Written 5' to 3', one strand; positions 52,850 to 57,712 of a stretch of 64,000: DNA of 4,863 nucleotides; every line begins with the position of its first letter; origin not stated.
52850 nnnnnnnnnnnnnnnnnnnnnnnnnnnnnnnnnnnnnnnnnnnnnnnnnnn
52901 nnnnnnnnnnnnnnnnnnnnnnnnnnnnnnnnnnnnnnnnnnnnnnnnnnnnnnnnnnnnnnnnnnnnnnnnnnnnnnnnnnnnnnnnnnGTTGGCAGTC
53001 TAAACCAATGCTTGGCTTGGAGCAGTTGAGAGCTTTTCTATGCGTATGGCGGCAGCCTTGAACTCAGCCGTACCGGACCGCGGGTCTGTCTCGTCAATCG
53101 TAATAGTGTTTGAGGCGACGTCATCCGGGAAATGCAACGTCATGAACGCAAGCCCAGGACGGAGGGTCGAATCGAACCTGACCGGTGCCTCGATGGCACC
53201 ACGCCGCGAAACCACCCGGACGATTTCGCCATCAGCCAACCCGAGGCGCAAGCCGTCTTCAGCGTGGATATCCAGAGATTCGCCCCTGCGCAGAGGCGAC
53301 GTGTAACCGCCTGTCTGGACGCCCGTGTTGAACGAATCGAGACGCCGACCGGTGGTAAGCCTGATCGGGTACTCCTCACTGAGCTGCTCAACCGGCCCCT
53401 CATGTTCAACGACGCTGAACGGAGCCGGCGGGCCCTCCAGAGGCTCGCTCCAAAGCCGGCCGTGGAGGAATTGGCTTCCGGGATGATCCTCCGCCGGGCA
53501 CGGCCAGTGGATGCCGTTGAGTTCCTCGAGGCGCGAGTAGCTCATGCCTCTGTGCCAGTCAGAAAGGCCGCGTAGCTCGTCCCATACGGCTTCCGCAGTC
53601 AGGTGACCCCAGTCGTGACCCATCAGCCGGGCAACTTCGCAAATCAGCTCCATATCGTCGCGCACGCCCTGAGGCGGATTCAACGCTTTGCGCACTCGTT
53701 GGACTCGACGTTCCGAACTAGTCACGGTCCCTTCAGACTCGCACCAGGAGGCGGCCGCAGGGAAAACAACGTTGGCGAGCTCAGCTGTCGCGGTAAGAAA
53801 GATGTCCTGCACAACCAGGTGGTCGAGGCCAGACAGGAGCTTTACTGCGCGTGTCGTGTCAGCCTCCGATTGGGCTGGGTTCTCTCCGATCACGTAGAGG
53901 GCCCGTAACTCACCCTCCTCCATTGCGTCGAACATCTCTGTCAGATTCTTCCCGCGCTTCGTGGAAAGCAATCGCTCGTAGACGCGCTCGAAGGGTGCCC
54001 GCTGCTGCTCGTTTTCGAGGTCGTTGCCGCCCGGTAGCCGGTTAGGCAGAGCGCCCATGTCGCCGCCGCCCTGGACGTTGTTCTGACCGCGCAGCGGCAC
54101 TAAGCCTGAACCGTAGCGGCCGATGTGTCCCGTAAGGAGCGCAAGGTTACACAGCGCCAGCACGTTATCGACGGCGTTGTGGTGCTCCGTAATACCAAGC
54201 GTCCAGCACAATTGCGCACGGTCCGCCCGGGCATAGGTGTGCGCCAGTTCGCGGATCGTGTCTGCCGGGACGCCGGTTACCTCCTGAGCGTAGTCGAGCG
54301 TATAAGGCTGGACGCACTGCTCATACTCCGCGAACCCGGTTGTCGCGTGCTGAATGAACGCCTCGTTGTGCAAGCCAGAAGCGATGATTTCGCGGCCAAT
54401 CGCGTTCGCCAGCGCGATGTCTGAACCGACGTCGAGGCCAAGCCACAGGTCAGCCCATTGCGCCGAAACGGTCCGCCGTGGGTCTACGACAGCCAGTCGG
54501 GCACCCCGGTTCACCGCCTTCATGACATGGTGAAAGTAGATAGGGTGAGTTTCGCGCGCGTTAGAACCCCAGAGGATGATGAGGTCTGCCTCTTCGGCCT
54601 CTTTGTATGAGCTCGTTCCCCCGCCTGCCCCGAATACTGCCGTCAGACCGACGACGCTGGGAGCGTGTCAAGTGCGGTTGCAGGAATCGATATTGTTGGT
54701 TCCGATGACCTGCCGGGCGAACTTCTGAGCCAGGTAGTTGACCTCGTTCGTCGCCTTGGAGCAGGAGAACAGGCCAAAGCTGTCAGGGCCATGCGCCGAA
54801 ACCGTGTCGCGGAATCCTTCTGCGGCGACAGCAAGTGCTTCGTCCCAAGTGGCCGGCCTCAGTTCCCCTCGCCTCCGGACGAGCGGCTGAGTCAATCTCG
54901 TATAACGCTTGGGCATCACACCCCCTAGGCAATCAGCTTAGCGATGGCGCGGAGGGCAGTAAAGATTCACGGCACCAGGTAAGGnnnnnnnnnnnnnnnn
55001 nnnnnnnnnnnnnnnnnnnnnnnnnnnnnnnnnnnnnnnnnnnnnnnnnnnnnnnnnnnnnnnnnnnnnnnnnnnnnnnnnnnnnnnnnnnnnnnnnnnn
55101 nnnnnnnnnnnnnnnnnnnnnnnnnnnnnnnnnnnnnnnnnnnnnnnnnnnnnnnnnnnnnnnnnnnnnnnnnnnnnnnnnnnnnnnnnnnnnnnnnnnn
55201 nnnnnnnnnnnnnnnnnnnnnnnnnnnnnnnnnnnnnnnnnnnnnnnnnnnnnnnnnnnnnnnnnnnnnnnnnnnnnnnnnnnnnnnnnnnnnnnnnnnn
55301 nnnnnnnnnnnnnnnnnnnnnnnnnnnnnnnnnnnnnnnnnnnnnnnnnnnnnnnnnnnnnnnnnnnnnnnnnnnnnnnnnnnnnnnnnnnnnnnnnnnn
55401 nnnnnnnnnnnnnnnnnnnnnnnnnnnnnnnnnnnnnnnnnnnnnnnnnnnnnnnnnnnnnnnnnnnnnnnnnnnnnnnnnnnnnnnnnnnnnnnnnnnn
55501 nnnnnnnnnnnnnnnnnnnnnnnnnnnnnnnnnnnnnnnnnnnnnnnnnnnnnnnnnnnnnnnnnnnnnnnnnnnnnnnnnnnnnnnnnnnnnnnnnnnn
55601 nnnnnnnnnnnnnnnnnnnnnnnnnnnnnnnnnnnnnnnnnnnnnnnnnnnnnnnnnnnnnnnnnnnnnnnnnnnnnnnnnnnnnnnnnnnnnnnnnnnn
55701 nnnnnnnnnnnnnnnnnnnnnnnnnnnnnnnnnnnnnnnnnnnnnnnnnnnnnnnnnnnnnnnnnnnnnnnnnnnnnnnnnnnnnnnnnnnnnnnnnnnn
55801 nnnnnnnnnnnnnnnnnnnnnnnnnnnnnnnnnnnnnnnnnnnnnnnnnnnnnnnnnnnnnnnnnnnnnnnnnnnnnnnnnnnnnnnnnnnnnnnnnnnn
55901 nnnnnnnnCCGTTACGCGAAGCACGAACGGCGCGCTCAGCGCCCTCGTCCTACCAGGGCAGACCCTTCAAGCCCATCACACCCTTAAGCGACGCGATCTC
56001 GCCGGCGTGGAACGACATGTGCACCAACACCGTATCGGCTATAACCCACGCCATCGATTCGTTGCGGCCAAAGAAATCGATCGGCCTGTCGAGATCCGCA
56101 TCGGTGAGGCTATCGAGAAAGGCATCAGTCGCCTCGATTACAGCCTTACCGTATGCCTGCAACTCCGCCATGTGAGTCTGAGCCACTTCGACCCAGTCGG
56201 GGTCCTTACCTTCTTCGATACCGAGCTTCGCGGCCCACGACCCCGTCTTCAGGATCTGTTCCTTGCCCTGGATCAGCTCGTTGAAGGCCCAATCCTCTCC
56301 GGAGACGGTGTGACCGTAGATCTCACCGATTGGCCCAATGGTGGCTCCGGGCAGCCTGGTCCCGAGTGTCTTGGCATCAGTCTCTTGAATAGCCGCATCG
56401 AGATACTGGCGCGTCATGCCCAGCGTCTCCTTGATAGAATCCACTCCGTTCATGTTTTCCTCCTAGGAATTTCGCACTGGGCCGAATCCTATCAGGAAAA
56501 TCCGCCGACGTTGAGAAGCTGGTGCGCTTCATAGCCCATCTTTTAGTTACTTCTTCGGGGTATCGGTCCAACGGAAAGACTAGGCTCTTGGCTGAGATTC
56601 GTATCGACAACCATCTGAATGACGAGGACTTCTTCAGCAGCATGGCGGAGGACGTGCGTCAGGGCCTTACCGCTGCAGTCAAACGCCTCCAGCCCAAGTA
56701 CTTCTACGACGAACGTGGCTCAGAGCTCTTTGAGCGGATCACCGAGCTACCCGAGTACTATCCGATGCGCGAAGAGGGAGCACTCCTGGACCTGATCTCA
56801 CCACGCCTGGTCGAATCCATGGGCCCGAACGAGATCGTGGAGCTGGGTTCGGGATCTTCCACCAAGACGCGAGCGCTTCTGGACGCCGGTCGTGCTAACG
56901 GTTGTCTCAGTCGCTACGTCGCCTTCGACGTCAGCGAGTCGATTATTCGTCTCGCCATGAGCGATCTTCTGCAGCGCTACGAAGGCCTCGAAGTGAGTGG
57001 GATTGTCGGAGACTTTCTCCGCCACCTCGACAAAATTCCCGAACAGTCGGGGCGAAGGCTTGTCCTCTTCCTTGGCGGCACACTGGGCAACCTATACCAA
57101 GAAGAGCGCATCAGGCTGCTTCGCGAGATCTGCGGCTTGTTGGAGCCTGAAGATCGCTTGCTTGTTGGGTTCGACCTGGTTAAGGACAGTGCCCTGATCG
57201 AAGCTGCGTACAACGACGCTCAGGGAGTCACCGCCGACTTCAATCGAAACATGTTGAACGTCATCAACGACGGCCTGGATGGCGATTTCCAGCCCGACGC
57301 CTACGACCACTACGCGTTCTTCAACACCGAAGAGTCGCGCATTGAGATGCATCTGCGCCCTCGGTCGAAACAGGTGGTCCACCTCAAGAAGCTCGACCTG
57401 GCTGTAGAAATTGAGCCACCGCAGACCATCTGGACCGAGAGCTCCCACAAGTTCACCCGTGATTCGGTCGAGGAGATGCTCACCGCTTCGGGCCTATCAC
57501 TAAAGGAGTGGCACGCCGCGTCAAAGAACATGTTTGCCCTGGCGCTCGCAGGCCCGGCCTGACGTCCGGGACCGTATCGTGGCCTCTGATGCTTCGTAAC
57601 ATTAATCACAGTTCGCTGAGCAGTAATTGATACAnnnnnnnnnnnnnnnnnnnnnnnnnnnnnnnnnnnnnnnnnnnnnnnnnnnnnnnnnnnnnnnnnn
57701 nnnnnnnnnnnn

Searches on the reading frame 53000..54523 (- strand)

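Call 34: search_protein_families(library=pfam, proteins=[window:53000-54523:-], max_evalue=0.00001)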
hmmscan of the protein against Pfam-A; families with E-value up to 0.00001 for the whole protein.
window:53000-54523:- (507 aa): 2 families
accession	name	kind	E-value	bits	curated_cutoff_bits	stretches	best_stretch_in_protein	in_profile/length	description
PF00384.28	Molybdopterin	-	3.8e-37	128.6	24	1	3-298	132-351/353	Molybdopterin oxidoreductase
PF01568.27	Molydop_binding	-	1.9e-23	83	26.8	1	388-491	2-109/110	Molydopterin dinucleotide binding domain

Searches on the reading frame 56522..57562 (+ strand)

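Call 34: search_protein_families(library=pfam, proteins=[window:56522-57562:+], max_evalue=0.00001)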
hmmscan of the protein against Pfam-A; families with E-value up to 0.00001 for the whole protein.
window:56522-57562:+ (346 aa): 1 family
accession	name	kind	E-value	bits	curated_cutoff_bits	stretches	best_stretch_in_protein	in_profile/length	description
PF10017.15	Methyltransf_33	-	1.7e-103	346.3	23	1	41-343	1-302/304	Histidine-specific methyltransferase, SAM-dependent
